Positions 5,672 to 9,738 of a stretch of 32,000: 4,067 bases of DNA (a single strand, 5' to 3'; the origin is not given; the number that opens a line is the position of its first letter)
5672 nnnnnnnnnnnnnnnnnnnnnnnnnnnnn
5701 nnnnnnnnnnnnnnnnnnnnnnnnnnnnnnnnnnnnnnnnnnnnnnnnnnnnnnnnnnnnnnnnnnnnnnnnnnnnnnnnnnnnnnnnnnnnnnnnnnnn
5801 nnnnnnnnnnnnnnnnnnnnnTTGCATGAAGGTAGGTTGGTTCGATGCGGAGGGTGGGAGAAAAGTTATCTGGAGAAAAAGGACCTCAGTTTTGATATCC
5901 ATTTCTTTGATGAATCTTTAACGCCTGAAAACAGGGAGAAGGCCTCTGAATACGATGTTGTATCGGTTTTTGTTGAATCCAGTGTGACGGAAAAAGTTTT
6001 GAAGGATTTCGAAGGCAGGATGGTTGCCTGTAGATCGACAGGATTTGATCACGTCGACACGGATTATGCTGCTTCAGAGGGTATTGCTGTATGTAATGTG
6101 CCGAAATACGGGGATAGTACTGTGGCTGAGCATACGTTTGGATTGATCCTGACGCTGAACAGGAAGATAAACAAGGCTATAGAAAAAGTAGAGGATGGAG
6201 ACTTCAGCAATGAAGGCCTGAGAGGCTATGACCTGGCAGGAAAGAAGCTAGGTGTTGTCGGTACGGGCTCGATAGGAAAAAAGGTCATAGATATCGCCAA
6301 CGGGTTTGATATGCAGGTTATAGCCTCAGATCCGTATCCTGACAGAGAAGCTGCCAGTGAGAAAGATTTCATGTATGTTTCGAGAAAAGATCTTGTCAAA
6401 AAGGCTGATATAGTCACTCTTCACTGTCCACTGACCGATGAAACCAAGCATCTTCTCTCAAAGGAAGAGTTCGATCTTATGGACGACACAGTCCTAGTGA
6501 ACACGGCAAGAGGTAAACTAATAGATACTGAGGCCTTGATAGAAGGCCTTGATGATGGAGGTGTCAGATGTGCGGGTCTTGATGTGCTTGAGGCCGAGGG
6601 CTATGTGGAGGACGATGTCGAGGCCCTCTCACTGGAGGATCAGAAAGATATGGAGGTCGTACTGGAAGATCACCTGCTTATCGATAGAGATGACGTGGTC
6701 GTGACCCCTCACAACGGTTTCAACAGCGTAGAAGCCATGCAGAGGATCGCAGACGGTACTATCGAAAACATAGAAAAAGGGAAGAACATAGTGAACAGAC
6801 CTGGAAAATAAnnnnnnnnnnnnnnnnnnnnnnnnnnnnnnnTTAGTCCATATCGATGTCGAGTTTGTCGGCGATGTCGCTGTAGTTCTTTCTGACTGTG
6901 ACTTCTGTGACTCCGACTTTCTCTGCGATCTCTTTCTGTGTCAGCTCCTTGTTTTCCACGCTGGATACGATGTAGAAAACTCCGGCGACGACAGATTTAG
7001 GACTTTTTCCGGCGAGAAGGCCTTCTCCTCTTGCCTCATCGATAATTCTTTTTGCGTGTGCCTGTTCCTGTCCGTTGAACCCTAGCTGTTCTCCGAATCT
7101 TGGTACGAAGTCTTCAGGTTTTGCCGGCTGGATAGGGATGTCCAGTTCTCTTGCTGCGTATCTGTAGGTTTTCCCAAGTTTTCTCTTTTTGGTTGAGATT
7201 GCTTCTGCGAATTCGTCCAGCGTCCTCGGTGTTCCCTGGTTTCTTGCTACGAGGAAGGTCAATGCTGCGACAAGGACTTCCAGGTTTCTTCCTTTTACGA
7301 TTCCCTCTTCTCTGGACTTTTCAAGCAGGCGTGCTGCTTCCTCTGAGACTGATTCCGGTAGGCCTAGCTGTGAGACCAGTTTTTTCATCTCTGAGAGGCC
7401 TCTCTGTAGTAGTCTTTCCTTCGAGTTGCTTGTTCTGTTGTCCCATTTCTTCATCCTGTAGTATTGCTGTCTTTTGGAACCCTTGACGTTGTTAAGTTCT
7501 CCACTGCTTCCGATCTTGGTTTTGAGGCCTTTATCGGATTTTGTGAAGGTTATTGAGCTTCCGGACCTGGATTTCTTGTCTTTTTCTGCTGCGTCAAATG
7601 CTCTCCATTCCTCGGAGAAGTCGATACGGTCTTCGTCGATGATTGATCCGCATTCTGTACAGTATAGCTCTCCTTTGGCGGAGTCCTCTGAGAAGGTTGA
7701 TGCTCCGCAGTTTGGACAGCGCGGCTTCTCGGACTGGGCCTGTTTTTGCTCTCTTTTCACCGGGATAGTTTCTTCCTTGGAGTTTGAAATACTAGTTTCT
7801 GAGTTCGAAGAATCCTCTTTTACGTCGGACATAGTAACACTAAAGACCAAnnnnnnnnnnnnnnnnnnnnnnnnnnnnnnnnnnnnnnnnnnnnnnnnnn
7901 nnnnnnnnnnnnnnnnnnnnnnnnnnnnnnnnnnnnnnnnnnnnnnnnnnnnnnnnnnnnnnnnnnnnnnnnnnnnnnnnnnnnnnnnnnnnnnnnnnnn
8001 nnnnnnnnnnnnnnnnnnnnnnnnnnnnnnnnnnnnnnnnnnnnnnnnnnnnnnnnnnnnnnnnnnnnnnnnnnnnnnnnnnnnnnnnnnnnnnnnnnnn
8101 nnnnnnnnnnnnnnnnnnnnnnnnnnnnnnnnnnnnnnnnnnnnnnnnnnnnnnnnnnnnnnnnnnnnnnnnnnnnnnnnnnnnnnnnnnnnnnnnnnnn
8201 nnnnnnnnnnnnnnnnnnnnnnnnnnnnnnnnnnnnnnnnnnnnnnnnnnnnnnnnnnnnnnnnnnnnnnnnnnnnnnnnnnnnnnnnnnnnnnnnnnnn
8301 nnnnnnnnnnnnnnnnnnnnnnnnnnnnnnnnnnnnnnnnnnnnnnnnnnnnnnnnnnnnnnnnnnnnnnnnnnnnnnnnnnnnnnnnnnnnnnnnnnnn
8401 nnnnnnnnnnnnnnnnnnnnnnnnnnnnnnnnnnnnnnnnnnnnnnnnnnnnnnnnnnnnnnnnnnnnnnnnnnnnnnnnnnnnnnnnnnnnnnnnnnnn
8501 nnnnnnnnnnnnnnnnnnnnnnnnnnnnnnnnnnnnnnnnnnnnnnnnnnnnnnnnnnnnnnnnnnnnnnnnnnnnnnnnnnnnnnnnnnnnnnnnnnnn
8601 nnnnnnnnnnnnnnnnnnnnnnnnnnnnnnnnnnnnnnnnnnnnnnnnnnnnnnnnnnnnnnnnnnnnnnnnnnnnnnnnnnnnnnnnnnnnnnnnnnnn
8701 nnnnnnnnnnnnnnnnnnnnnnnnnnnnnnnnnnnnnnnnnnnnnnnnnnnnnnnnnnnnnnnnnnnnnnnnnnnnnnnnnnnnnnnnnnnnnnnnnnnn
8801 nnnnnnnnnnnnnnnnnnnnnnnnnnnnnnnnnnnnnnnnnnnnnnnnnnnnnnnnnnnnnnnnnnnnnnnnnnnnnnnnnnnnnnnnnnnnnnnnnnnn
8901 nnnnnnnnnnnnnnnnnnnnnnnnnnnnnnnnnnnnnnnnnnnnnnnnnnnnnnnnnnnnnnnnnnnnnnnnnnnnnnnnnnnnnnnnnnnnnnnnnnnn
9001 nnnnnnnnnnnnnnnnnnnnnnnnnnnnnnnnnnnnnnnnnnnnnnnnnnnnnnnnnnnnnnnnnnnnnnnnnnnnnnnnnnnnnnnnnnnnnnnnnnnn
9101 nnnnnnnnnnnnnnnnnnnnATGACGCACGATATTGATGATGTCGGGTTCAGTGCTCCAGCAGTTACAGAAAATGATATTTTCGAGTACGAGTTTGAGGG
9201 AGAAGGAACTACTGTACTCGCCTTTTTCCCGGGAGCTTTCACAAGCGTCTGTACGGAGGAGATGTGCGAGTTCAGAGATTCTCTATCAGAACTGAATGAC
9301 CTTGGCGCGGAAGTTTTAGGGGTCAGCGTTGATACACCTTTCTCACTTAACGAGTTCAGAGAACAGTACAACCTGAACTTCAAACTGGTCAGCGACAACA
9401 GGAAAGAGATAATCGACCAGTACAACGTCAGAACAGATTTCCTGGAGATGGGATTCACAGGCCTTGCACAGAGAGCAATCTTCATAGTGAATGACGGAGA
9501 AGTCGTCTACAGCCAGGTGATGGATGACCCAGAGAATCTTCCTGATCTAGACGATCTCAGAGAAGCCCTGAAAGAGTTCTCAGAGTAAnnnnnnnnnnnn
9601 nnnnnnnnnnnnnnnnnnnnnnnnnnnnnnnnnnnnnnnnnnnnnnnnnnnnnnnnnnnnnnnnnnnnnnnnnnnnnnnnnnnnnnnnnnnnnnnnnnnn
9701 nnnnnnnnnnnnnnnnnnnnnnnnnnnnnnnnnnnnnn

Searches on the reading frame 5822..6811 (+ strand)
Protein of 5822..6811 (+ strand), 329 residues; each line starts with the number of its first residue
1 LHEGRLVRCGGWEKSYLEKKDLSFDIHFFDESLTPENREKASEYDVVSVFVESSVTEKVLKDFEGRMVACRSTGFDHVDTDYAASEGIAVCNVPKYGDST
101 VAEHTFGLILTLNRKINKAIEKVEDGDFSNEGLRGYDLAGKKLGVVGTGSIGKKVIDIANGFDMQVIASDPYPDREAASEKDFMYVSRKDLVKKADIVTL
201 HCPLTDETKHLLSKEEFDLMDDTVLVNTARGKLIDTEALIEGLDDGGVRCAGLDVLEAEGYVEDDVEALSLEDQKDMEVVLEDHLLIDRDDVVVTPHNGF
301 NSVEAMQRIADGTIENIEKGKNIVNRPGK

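Call 65: search_protein_families(library=pfam, proteins=[window:5822-6811:+], max_evalue=0.001)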
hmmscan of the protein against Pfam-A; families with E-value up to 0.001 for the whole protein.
window:5822-6811:+ (329 aa): 4 families
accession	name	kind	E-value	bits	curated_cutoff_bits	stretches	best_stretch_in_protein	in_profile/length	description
PF02826.25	2-Hacid_dh_C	-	1e-51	175.3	25.1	1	106-299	1-178/178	D-isomer specific 2-hydroxyacid dehydrogenase, NAD binding domain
PF00389.36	2-Hacid_dh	-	1e-25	90.4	24.6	1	16-319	14-122/134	D-isomer specific 2-hydroxyacid dehydrogenase, catalytic domain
PF03807.23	F420_oxidored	-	1.7e-05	25.8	21.6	1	142-226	1-89/94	NADP oxidoreductase coenzyme F420-dependent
PF07991.19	KARI_N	-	0.00057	19.9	20.6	0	138-215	2-79/165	Acetohydroxy acid isomeroreductase, NADPH-binding domain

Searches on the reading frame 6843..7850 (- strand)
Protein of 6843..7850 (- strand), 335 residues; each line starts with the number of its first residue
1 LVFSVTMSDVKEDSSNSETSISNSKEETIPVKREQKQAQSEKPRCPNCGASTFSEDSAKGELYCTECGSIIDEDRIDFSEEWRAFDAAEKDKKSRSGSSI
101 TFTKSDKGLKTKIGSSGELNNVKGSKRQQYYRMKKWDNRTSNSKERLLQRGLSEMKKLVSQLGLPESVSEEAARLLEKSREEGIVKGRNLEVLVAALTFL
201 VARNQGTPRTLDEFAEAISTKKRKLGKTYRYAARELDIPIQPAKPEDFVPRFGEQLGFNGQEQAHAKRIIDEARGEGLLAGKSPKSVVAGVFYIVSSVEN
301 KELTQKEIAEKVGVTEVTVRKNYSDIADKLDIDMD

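Call 65: search_protein_families(library=pfam, proteins=[window:6843-7850:-], max_evalue=0.001)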
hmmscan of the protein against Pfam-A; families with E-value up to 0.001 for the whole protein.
window:6843-7850:- (335 aa): 5 families
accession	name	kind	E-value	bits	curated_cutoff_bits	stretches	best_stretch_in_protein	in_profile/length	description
PF00382.24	TFIIB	-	9.3e-33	112.6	23.6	2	242-328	5-91/92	Transcription factor TFIIB repeat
PF08271.17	Zn_Ribbon_TF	-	3.8e-14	52.4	29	1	44-85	2-43/43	TFIIB zinc-binding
PF04545.22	Sigma70_r4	-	7e-05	22.7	24.1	1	300-330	18-48/50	Sigma-70, region 4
PF11781.13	Zn_ribbon_RRN7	-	8.9e-05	22.5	27.1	1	42-71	4-31/32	Zinc-finger of RNA-polymerase I-specific TFIIB, Rrn7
PF08281.18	Sigma70_r4_2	-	0.00023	21.2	25.7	0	302-324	26-48/54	Sigma-70, region 4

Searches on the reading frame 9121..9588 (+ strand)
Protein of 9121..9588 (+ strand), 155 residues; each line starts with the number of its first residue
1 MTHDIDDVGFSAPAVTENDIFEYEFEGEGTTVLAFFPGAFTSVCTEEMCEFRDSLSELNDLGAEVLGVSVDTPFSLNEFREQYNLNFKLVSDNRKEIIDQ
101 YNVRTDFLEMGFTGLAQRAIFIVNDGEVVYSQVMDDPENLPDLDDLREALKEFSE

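Call 22: search_protein_families(library=pfam, proteins=[window:9121-9588:+], max_evalue=0.01)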
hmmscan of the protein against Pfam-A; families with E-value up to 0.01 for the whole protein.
window:9121-9588:+ (155 aa): 3 families
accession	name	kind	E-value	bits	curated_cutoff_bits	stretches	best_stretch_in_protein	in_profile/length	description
PF00578.27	AhpC-TSA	-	6.3e-29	100.9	26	1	10-130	8-123/124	AhpC/TSA family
PF08534.16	Redoxin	-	4.8e-19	69.1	26.6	1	28-145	28-146/148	Redoxin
PF13911.12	AhpC-TSA_2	-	0.00047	21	27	1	52-104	3-55/114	AhpC/TSA antioxidant enzyme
